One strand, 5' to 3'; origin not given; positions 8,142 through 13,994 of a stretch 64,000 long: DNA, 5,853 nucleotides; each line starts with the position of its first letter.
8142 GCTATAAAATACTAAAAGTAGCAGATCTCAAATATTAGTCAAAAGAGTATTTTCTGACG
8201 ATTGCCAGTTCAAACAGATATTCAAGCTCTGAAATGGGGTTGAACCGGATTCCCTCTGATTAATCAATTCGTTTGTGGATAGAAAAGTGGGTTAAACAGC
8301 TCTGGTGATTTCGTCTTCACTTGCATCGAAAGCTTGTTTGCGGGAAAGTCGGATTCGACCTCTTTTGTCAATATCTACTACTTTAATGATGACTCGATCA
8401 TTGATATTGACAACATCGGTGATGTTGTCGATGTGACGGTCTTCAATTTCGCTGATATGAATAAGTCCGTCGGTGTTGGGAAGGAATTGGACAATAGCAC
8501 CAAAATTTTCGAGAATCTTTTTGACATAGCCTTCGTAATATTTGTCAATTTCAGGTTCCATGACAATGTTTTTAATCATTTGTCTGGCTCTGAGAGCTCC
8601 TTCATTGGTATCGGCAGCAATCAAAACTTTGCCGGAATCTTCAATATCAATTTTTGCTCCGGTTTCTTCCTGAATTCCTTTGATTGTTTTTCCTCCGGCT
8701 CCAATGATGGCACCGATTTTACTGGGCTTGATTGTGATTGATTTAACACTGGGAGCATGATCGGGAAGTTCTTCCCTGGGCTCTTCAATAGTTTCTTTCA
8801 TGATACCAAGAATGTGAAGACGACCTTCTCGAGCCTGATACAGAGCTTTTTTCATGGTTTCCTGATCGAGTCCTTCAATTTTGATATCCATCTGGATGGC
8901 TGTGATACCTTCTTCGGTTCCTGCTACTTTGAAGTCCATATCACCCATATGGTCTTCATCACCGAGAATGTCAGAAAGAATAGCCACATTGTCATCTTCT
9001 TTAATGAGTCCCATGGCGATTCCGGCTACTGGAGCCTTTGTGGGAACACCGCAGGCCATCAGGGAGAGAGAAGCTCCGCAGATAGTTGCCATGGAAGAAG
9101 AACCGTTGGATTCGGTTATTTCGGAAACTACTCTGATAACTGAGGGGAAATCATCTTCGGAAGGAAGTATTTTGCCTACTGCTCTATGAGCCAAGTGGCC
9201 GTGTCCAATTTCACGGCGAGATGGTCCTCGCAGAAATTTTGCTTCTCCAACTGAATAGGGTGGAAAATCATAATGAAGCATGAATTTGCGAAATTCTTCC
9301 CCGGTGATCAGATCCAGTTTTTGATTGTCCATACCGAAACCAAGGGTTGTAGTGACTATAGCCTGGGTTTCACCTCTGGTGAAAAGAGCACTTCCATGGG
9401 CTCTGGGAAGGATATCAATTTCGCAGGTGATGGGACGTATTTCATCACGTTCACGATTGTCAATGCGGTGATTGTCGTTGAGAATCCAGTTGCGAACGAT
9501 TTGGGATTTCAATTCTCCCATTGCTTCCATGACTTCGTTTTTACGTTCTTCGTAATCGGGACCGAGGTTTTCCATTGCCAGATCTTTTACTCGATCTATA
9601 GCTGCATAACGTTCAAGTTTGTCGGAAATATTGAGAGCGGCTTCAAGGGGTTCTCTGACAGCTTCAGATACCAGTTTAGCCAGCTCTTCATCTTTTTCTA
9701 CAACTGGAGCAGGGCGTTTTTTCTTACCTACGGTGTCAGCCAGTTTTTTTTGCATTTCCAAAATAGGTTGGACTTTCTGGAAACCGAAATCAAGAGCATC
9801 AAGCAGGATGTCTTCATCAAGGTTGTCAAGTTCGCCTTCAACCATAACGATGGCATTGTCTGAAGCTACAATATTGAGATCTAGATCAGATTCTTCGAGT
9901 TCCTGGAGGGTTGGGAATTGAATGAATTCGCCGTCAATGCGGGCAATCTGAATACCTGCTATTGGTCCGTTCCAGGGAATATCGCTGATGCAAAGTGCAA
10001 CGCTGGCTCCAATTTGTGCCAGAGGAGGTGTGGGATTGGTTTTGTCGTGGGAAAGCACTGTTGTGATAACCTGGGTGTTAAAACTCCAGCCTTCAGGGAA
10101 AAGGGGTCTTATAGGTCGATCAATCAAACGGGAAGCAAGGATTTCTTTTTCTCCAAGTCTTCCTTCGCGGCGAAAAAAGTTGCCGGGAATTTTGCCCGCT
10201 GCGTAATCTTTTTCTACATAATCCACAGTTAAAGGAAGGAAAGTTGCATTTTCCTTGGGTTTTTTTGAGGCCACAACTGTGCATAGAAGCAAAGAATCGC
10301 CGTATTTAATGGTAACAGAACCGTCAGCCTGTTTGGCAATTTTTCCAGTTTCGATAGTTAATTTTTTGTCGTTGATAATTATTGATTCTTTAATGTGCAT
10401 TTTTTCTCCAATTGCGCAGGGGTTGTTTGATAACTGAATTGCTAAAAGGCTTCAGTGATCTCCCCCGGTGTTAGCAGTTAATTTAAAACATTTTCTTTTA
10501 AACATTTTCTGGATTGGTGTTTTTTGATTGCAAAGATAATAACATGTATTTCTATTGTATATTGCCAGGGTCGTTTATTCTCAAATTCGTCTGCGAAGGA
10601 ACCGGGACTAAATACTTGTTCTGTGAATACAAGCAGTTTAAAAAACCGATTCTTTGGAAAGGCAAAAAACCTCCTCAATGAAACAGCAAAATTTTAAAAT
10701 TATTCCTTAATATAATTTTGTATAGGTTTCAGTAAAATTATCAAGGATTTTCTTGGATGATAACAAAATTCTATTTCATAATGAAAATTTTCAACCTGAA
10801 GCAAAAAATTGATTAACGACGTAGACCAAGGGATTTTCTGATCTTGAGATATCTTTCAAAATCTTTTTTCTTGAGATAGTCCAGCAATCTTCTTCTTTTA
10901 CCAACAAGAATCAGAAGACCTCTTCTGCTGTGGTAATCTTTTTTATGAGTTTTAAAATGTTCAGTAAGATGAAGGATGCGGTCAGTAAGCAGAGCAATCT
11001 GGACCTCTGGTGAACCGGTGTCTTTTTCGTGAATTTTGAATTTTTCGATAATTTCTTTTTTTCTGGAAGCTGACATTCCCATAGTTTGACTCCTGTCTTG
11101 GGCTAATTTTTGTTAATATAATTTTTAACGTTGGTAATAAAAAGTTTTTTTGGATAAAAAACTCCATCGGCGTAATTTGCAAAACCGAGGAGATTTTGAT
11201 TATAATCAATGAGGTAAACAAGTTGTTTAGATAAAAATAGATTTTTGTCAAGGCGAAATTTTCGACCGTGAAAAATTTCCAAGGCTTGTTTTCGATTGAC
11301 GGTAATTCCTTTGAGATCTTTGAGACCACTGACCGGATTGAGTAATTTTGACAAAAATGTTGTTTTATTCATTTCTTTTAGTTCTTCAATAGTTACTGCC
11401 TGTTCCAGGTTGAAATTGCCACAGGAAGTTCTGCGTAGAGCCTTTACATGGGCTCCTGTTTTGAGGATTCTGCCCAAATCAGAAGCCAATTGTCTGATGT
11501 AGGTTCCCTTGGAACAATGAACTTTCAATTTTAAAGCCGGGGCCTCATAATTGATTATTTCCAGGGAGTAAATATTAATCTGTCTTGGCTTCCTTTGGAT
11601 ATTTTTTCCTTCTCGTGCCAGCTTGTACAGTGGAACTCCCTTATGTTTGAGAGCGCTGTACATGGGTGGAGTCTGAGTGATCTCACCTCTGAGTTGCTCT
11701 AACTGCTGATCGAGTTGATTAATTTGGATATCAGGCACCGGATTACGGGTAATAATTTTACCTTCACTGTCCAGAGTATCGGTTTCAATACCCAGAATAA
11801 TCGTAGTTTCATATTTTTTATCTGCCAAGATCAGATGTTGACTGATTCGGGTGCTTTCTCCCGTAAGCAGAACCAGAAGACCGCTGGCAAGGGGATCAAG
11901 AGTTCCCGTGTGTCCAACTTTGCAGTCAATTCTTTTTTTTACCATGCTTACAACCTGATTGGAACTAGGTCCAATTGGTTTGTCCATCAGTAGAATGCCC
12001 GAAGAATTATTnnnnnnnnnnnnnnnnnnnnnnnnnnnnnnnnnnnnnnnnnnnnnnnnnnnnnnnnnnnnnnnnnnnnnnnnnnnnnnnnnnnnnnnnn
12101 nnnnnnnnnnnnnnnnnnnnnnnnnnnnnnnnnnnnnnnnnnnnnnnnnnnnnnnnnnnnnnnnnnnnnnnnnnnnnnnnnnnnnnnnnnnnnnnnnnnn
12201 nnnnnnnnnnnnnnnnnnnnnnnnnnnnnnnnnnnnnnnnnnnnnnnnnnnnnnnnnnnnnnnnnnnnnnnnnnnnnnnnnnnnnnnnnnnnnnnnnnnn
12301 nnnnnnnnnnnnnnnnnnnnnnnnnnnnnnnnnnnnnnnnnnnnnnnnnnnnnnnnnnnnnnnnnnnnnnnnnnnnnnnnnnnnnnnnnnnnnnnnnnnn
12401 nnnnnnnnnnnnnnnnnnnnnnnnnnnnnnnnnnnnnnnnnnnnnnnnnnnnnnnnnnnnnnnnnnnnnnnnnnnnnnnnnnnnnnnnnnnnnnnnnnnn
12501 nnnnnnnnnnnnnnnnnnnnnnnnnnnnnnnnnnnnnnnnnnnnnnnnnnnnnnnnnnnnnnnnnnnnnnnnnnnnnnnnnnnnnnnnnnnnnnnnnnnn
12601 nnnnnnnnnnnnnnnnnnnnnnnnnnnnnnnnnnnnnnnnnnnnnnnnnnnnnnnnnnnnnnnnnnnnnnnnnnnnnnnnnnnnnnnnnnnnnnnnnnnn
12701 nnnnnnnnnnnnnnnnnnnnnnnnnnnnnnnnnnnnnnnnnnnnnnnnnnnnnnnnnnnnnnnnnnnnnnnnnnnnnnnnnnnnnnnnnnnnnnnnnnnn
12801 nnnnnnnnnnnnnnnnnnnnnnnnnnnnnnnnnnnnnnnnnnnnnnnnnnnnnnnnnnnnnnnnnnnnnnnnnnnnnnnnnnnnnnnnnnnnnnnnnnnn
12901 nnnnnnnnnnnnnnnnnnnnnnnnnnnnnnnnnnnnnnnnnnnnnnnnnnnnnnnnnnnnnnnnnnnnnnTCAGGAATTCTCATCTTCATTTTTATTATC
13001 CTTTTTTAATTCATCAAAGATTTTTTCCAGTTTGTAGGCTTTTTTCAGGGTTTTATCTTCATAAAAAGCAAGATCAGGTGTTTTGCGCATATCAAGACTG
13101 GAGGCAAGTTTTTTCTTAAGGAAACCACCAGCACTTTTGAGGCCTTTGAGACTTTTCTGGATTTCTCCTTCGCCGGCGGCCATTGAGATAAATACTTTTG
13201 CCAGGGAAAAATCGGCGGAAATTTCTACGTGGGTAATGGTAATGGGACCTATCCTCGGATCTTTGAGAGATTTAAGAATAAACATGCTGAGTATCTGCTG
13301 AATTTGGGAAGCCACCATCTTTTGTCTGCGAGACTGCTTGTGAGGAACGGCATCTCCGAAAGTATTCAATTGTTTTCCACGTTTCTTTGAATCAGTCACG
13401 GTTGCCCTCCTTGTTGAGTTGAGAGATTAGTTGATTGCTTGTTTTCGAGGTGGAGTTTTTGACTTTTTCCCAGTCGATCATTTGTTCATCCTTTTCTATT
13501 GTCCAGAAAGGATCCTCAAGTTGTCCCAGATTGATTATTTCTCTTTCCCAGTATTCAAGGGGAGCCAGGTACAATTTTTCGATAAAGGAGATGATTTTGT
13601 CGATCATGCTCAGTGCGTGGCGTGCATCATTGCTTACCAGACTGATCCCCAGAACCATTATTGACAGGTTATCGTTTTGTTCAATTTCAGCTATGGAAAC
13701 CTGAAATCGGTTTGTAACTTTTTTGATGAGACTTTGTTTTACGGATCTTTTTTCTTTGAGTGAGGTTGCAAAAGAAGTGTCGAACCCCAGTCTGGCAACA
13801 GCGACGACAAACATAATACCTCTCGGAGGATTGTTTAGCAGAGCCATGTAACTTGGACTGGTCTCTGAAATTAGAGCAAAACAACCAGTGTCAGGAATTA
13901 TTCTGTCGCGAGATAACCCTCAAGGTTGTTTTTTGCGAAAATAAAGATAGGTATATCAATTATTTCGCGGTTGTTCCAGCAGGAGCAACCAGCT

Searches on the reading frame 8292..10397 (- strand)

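Call 67: search_protein_families(library=pfam, proteins=[window:8292-10397:-], max_evalue=0.00001)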
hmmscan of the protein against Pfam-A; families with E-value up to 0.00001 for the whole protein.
window:8292-10397:- (701 aa): 5 families
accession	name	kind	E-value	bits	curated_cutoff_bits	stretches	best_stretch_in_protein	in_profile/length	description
PF01138.27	RNase_PH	-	7.2e-54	182.1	25.5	2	11-141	3-130/130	3' exoribonuclease family, domain 1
PF03725.20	RNase_PH_C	-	2.9e-20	72.4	20.8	2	144-207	1-66/67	3' exoribonuclease family, domain 2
PF00575.29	S1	-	1e-14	55.1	22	1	614-687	1-74/74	S1 RNA binding domain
PF03726.19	PNPase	-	2.7e-13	50.6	24.6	1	239-316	2-81/81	Polyribonucleotide nucleotidyltransferase, RNA binding domain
PF00013.35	KH_1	-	1.5e-12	47.5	21.5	1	553-609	3-65/66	KH domain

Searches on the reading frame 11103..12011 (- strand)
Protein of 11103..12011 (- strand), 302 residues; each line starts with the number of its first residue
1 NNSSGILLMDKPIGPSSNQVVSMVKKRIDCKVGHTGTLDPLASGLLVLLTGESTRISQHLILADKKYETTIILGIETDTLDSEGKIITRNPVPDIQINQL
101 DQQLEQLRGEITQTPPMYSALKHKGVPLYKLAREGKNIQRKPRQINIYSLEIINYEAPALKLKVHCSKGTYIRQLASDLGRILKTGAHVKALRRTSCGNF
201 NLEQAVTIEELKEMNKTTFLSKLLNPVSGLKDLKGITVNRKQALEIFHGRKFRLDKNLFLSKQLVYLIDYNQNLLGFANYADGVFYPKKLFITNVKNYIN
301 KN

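Call 29: search_protein_families(library=pfam, proteins=[window:11103-12011:-], max_evalue=0.001)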
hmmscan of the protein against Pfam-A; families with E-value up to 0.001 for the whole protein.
window:11103-12011:- (302 aa): 2 families
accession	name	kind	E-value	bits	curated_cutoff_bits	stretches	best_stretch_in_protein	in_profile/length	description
PF01509.24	TruB_N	-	8.8e-55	185.6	27.3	1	31-172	8-149/149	TruB family pseudouridylate synthase (N terminal domain)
PF16198.10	TruB_C_2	-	5.2e-14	52.6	29.3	1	173-227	1-61/66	tRNA pseudouridylate synthase B C-terminal domain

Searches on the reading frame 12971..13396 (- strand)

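Call 29: search_protein_families(library=pfam, proteins=[window:12971-13396:-], max_evalue=0.001)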
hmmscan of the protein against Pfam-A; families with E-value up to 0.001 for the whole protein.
window:12971-13396:- (141 aa): 1 family
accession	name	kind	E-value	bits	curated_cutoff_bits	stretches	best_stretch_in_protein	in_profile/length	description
PF02033.23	RBFA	-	1.2e-28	99.9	34.7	1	24-127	1-105/105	Ribosome-binding factor A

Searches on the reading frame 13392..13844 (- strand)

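Call 29: search_protein_families(library=pfam, proteins=[window:13392-13844:-], max_evalue=0.001)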
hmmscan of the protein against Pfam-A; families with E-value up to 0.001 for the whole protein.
window:13392-13844:- (150 aa): 1 family
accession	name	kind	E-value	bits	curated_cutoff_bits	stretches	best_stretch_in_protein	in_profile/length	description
PF04456.17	DUF503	-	1.8e-22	79.4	22.4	1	14-91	1-78/88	Protein of unknown function (DUF503)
